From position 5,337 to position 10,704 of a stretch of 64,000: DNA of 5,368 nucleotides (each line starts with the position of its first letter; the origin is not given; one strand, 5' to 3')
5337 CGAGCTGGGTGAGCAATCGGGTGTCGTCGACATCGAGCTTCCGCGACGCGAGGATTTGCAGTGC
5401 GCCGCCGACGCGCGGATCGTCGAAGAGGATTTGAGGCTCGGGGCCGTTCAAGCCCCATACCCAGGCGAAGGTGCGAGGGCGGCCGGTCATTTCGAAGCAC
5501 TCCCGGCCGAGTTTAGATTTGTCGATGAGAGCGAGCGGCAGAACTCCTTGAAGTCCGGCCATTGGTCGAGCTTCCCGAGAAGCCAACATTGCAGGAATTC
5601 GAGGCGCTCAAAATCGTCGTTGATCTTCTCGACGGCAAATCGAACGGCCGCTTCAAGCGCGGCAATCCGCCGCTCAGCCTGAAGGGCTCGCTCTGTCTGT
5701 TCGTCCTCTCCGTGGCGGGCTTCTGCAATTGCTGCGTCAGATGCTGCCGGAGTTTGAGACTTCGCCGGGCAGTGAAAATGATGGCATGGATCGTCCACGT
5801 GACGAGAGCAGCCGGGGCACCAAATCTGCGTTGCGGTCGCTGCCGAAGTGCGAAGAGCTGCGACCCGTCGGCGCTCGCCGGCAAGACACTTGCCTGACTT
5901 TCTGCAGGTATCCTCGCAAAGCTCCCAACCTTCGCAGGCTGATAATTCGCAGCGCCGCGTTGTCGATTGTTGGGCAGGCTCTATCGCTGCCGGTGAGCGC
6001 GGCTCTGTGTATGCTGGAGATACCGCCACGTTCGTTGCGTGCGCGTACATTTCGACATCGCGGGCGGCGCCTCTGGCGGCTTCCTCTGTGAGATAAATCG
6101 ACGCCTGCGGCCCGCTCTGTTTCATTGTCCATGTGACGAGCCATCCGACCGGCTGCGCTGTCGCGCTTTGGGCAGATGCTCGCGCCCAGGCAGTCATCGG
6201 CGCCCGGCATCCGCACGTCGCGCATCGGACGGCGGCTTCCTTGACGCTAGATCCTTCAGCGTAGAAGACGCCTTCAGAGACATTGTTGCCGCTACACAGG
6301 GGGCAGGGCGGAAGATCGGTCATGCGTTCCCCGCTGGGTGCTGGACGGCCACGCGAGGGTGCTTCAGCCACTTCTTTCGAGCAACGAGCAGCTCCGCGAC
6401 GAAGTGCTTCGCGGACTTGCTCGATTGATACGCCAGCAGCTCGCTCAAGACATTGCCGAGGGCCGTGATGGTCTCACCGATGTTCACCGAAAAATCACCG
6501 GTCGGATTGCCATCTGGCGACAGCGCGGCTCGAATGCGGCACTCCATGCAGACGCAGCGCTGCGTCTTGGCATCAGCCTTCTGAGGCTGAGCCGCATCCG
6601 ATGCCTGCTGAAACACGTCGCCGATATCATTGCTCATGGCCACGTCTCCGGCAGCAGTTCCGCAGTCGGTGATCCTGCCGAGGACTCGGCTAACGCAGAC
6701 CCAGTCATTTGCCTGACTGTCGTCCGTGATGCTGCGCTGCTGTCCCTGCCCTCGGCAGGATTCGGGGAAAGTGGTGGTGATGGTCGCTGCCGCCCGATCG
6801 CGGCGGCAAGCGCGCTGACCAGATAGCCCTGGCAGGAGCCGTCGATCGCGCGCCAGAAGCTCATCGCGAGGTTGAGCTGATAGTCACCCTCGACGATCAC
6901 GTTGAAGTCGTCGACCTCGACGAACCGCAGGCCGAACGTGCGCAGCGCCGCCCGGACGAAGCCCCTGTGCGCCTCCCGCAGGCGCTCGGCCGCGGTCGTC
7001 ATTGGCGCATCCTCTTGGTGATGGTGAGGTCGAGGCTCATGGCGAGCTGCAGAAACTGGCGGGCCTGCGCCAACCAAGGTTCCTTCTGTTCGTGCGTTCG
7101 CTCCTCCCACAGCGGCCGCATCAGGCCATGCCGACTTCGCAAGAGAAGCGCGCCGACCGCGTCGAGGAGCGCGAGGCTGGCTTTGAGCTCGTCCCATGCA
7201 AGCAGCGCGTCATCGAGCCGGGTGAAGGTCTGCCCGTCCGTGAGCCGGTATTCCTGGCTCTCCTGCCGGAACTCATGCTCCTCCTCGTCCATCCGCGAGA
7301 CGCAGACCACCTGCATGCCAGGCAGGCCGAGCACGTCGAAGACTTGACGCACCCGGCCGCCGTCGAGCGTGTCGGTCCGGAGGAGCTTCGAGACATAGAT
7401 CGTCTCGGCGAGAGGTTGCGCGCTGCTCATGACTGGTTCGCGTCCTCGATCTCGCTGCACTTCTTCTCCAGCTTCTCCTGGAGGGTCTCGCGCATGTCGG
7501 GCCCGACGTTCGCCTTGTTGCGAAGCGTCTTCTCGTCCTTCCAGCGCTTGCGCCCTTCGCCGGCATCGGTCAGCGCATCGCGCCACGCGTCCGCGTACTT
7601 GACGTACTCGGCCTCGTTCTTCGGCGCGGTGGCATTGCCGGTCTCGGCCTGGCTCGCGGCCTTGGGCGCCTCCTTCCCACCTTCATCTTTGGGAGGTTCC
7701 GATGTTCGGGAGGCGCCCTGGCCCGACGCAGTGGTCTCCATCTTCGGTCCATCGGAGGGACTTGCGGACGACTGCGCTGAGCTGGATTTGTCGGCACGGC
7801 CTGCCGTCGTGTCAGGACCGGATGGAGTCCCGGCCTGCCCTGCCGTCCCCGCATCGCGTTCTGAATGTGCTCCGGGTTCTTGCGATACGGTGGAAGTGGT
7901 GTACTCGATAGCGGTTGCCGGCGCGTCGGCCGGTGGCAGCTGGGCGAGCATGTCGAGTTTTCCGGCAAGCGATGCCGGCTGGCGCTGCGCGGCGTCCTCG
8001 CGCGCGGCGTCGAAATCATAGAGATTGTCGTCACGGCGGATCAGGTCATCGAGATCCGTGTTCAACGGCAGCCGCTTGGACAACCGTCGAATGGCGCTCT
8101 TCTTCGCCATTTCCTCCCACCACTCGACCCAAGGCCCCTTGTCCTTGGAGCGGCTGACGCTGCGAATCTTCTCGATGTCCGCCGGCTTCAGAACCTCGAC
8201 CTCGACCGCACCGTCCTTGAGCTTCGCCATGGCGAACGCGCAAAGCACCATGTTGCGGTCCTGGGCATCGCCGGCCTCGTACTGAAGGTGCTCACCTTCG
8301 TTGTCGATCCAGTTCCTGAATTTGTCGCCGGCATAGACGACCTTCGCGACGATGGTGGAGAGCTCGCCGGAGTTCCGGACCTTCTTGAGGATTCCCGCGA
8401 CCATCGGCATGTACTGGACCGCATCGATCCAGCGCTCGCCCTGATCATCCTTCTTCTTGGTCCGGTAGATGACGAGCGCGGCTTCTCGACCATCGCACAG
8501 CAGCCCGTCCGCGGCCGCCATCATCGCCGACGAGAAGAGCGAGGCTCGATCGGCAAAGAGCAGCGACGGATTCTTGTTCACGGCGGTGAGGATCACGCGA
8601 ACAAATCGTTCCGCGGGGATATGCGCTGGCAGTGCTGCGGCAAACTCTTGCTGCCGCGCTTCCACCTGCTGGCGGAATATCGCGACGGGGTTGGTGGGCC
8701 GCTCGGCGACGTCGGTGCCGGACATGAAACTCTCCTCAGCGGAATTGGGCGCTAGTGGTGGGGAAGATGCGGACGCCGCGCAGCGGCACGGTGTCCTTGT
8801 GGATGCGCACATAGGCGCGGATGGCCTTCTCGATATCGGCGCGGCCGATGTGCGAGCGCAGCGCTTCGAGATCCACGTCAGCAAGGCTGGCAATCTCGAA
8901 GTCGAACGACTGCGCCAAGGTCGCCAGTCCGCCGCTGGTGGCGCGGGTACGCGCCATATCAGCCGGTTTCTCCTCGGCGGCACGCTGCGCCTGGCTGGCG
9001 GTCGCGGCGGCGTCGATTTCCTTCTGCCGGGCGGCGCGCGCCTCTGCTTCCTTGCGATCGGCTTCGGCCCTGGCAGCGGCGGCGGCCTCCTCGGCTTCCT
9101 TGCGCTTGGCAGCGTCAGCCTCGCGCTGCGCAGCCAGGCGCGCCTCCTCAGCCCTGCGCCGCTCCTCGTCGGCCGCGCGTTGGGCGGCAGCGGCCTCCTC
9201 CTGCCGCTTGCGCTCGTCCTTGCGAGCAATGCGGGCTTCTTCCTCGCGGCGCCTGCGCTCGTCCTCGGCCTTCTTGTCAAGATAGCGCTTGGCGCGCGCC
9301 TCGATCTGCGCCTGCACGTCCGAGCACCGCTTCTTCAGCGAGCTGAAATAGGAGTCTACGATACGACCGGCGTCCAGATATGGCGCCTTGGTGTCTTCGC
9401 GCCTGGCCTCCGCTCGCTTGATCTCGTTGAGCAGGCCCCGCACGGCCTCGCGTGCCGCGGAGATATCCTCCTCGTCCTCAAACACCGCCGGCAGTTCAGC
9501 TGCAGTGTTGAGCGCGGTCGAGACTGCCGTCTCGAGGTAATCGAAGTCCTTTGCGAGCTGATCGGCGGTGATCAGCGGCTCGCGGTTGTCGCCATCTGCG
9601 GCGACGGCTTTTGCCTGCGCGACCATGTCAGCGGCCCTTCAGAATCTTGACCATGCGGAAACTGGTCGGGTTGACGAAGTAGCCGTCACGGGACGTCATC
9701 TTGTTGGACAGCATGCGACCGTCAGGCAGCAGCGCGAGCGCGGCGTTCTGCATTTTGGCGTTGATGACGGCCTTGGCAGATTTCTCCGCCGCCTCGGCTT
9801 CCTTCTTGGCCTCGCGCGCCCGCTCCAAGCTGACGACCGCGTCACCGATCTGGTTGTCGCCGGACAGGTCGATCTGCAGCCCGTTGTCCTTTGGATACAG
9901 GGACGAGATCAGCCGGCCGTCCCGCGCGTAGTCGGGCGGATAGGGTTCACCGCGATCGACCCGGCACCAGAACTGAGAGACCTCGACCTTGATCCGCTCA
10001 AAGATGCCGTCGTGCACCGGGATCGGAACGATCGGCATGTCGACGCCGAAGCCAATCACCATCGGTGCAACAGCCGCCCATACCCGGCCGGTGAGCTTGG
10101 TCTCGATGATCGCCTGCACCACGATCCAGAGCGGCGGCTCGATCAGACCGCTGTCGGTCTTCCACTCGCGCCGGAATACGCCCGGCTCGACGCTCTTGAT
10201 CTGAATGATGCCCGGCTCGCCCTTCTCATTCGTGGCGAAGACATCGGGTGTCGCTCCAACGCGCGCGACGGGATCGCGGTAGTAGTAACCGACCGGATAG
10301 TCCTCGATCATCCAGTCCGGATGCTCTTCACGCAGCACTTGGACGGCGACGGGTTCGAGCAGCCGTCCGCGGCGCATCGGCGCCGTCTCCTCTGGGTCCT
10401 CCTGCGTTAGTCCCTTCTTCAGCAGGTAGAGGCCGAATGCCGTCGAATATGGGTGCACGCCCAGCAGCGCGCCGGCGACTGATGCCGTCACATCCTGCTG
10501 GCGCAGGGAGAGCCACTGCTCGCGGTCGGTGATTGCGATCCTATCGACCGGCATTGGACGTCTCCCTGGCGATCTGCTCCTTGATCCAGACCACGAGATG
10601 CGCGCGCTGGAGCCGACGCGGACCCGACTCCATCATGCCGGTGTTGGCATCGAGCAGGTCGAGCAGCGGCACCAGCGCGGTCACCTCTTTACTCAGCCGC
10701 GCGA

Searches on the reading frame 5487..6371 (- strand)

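Call 24: search_protein_families(library=pfam, proteins=[window:5487-6371:-], max_evalue=0.01)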
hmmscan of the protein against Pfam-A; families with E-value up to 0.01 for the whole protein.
window:5487-6371:- (294 aa): 1 family
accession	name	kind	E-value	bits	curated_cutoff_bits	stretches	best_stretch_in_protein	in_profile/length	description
PF14354.12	Lar_restr_allev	-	0.00096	19.8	28.6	1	19-68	2-42/58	Restriction alleviation protein Lar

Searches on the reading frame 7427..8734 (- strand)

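Call 57: search_protein_families(library=pfam, proteins=[window:7427-8734:-], max_evalue=0.001)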
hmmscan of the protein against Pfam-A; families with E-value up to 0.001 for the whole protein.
window:7427-8734:- (435 aa): 1 family
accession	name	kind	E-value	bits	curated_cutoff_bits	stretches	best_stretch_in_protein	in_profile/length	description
PF03837.19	RecT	-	3.7e-35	121.7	24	1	42-245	1-194/198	RecT family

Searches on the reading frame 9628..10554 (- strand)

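Call 57: search_protein_families(library=pfam, proteins=[window:9628-10554:-], max_evalue=0.001)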
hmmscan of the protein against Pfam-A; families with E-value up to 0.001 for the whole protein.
window:9628-10554:- (308 aa): 1 family
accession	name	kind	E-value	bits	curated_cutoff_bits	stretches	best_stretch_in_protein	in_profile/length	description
PF09588.16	YqaJ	-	7.4e-09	36.5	22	1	13-131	1-124/150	YqaJ-like viral recombinase domain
